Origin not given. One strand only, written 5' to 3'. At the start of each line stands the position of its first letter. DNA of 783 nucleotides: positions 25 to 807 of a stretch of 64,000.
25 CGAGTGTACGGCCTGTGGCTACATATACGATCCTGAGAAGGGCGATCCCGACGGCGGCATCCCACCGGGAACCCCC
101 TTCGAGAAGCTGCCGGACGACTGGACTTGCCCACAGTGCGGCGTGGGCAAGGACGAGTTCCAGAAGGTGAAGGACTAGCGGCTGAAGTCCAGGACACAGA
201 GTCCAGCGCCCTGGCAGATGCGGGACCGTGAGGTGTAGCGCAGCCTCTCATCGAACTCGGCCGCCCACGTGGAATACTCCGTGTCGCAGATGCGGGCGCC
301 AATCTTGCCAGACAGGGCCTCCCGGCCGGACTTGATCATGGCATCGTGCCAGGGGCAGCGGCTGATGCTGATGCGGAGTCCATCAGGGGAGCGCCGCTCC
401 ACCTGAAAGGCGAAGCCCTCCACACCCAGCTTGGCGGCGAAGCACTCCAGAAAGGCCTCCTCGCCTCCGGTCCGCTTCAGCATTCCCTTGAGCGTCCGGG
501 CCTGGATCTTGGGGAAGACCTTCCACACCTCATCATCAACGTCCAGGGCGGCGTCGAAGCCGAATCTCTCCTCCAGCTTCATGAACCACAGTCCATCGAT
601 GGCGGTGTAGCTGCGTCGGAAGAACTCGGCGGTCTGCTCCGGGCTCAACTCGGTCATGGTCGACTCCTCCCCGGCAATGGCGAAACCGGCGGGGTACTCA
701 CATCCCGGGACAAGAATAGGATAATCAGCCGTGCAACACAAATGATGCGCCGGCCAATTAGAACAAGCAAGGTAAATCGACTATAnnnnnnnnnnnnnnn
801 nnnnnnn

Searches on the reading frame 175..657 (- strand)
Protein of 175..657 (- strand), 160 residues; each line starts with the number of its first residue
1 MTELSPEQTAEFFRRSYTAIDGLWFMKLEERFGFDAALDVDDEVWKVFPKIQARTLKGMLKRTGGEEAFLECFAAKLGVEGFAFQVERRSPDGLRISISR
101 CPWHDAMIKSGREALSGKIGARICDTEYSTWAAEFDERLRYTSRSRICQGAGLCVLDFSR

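Call 3: search_protein_families(library=pfam, proteins=[window:175-657:-], max_evalue=0.01)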
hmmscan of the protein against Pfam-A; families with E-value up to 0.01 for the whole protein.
window:175-657:- (160 aa): 2 families
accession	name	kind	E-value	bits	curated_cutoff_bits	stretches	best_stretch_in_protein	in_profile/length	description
PF19620.4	DUF6125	-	1.6e-12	48.2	27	1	15-140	17-141/164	Family of unknown function (DUF6125)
PF14196.11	ATC_hydrolase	-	1e-08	36.5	28.1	1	19-158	8-145/145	L-2-amino-thiazoline-4-carboxylic acid hydrolase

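Call 15: search_solved_structures(query=window:175-657:-, max_evalue=10, show_alignments=2)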
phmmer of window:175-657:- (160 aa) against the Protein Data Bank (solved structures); distinct sequences matched with E-value up to 10: 5.
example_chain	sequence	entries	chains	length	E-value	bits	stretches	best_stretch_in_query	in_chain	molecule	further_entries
2bjd_A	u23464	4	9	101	0.33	14.2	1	41-137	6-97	ACYLPHOSPHATASE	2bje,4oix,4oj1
1y9o_A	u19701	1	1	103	0.34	14.1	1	41-137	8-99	Acylphosphatase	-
4ojg_A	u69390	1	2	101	0.45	13.7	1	41-137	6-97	Acylphosphatase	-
4oj3_A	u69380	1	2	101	0.47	13.7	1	41-136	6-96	Acylphosphatase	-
4ojh_A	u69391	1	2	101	0.47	13.7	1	41-137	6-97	Acylphosphatase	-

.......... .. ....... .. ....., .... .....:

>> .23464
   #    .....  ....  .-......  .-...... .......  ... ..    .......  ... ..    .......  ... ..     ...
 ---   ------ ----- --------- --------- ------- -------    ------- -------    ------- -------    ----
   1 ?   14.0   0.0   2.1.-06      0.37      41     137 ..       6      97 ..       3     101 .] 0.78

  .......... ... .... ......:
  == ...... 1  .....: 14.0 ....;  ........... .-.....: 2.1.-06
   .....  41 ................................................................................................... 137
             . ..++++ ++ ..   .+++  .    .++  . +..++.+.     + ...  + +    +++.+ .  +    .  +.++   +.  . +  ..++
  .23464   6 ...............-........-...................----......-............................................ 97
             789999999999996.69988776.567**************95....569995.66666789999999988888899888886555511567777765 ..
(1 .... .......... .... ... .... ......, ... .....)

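Call 38: find_homologous_proteins(query=window:175-657:-, max_evalue=0.001)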
Query window:175-657:- (160 aa): 473 proteins with E <= 0.001 among 507 candidates; the best 120 are listed.
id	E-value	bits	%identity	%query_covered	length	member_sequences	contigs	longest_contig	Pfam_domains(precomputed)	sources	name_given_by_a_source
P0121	2.3e-93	328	91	99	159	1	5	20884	PF14196.12,PF19620.5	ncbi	-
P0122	2.9e-93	328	89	100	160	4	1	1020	PF14196.12,PF19620.5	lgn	-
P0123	1.8e-90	319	88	99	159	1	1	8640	PF14196.12,PF19620.5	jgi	jgi:hypothetical protein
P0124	5.1e-90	318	88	99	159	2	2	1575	PF14196.12,PF19620.5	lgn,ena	-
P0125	1.4e-89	316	89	99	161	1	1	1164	PF14196.12,PF19620.5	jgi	jgi:hypothetical protein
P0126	1.9e-89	316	88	99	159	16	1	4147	PF14196.12,PF19620.5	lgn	-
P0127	2.4e-89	315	87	99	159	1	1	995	PF14196.12,PF19620.5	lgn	-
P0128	4.5e-89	314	85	99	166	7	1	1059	PF14196.12,PF19620.5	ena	-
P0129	4.2e-83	295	80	99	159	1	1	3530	PF14196.12,PF19620.5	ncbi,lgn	-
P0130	1.6e-80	287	78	98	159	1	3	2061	PF14196.12,PF19620.5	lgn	-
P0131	8.0e-76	271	76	98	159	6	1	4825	PF14196.12,PF19620.5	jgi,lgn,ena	jgi:hypothetical protein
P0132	9.1e-75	268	72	99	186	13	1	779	PF14196.12,PF19620.5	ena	-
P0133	5.7e-73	262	72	99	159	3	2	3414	PF14196.12,PF19620.5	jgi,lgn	jgi:hypothetical protein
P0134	3.6e-72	260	72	99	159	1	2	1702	PF14196.12,PF19620.5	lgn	-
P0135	4.7e-72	259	72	99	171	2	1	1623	PF14196.12,PF19620.5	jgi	jgi:hypothetical protein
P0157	9.2e-63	229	65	100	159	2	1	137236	PF14196.12,PF19620.5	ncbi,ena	-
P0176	2.8e-58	214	61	99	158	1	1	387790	PF19620.5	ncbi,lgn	-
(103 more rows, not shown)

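Call 39: search_protein_families(library=ncbifam, proteins=[window:175-657:-], max_evalue=0.00001)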
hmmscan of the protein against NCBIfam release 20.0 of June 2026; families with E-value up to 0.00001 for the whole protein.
window:175-657:- (160 aa): 0 families

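Call 40: find_encoding_contigs(protein=P0121, flank=6000, max_places=2)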
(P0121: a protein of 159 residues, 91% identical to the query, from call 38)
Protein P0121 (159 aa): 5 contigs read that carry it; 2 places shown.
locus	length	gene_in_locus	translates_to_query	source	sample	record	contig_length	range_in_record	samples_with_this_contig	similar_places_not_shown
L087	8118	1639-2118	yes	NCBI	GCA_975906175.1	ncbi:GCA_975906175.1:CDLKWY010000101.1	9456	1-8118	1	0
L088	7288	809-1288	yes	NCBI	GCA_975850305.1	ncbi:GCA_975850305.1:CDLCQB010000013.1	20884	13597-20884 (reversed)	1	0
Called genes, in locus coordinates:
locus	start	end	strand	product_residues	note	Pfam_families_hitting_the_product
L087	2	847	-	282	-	?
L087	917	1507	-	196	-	PF10502:Peptidase_S26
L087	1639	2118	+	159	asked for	PF19620:DUF6125, PF14196:ATC_hydrolase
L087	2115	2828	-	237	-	PF01613:Flavin_Reduct, PF00301:Rubredoxin, PF21349:RUBY_RBDX (faint)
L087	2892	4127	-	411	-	PF01458:SUFBD_core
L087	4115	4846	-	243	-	PF00005:ABC_tran, PF13304:AAA_21 (faint)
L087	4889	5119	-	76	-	PF01206:TusA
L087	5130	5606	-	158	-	PF02635:DsrE (faint), PF13686:DrsE_2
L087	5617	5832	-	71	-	-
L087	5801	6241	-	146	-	PF01592:NifU_N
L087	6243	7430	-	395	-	PF00266:Aminotran_5, PF01041:DegT_DnrJ_EryC1 (faint), PF01212:Beta_elim_lyase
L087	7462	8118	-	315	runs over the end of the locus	PF07885:Ion_trans_2, PF02254:TrkA_N, PF02080:TrkA_C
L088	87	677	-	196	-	PF10502:Peptidase_S26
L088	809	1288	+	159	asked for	PF19620:DUF6125, PF14196:ATC_hydrolase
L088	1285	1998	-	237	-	PF01613:Flavin_Reduct, PF00301:Rubredoxin, PF21349:RUBY_RBDX (faint)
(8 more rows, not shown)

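Call 41: find_encoding_contigs(protein=P0157, flank=6000, max_places=2)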
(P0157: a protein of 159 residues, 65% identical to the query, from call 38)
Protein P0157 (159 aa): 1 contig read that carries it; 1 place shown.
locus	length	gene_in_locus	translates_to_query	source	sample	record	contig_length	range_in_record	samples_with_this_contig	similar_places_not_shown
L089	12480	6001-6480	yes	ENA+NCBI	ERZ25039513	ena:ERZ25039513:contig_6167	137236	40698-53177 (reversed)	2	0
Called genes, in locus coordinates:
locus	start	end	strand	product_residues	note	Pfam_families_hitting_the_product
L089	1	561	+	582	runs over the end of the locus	PF00724:Oxidored_FMN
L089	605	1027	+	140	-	-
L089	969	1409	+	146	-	PF07992:Pyr_redox_2, PF13738:Pyr_redox_3 (weak), PF00070:Pyr_redox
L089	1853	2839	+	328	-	PF01381:HTH_3, PF12844:HTH_19, PF13443:HTH_26, PF13560:HTH_31, PF00989:PAS (weak), PF13188:PAS_8 (weak), PF08447:PAS_3, PF00196:GerE, +2 more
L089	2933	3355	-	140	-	PF00583:Acetyltransf_1, PF13673:Acetyltransf_10, PF13508:Acetyltransf_7 (weak)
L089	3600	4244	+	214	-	PF20660:DUF6812 (weak)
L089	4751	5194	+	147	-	PF02535:Zip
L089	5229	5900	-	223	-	PF10502:Peptidase_S26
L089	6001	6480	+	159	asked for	PF19620:DUF6125, PF14196:ATC_hydrolase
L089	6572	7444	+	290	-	PF14512:TM1586_NiRdase, PF00881:Nitroreductase (faint)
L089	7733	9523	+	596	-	PF22544:HYDIN_VesB_CFA65-like_Ig (faint)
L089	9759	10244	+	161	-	PF16640:Big_3_5 (weak)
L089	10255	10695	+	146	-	PF01966:HD, PF13487:HD_5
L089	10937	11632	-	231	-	PF01613:Flavin_Reduct, PF00301:Rubredoxin, PF21349:RUBY_RBDX (faint)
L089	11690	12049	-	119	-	PF01458:SUFBD_core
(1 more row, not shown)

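Call 42: find_encoding_contigs(protein=P0176, flank=6000, max_places=2)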
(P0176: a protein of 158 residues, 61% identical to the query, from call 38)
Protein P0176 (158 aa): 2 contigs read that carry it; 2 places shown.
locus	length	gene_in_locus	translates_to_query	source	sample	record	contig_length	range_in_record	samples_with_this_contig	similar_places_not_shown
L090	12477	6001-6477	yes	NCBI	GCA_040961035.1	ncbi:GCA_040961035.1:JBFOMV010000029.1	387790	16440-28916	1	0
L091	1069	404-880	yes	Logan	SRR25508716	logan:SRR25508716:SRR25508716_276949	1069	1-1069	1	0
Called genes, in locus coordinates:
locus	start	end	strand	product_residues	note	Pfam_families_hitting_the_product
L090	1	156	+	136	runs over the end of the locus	-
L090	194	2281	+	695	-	PF00724:Oxidored_FMN, PF00890:FAD_binding_2 (faint), PF01262:AlaDh_PNT_C (faint), PF01494:FAD_binding_3 (faint), PF07992:Pyr_redox_2, PF12831:FAD_oxidored (weak), PF13450:NAD_binding_8 (weak), PF00070:Pyr_redox, +2 more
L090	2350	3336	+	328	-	PF01381:HTH_3, PF12844:HTH_19, PF13560:HTH_31, PF00989:PAS, PF13188:PAS_8 (weak), PF08448:PAS_4 (weak), PF08447:PAS_3 (weak), PF00196:GerE, +1 more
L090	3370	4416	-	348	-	PF00089:Trypsin, PF13365:Trypsin_2, PF00595:PDZ (weak), PF13180:PDZ_2, PF17820:PDZ_6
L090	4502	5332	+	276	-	PF02535:Zip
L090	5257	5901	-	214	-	PF10502:Peptidase_S26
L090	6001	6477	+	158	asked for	PF19620:DUF6125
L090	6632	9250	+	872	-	PF18676:MBG_2, PF16640:Big_3_5, PF01966:HD, PF13487:HD_5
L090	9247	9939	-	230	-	PF01613:Flavin_Reduct, PF00301:Rubredoxin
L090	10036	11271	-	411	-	PF01458:SUFBD_core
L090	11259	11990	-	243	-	PF02463:SMC_N (faint), PF00005:ABC_tran, PF13304:AAA_21 (faint)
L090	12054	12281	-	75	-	PF01206:TusA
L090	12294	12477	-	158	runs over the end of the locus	PF02635:DsrE (faint), PF13686:DrsE_2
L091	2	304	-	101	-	?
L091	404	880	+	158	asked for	PF19620:DUF6125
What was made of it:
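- The single-copy paralogue is conserved next to a flavin-reductase/rubredoxin fusion and Fe-S assembly genes (calls 40-42).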

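Call 55: predict_structure(alignment_id=A6)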
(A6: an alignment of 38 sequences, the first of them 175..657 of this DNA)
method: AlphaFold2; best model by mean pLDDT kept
length: 160 residues; sequences in the alignment: 38
mean_pLDDT: 92.0   pTM: 0.85
mean pLDDT of the five models: 92.0, 91.7, 91.4, 91.0, 90.0
residues with pLDDT >= 90: 133; 70-90: 23; 50-70: 4; < 50: 0
segments of 3 or more residues with pLDDT < 50: none
pLDDT, mean of each block of 10 residues (from residue 1): 87 82 84 94 93 94 93 95 92 92 94 92 94 95 96 96
secondary structure, 60 per line:
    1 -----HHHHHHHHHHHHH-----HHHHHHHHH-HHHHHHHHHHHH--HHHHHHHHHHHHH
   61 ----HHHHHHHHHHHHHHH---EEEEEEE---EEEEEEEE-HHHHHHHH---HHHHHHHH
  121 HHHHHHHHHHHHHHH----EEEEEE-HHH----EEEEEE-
elements in order: H6-18 H24-32 H34-45 H48-60 H65-79 E83-89 E93-100 H102-109 H113-135 E140-145 E154-159

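Call 80: search_solved_structures(query=A6, max_evalue=10, show_alignments=4)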
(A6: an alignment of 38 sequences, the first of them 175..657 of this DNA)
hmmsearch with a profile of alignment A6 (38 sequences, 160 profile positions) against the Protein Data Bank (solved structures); distinct sequences matched with E-value up to 10: 1.
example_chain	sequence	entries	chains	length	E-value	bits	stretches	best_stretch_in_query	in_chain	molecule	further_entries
4aez_B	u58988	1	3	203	0.62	13.1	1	26-94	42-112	MITOTIC SPINDLE CHECKPOINT COMPONENT MAD2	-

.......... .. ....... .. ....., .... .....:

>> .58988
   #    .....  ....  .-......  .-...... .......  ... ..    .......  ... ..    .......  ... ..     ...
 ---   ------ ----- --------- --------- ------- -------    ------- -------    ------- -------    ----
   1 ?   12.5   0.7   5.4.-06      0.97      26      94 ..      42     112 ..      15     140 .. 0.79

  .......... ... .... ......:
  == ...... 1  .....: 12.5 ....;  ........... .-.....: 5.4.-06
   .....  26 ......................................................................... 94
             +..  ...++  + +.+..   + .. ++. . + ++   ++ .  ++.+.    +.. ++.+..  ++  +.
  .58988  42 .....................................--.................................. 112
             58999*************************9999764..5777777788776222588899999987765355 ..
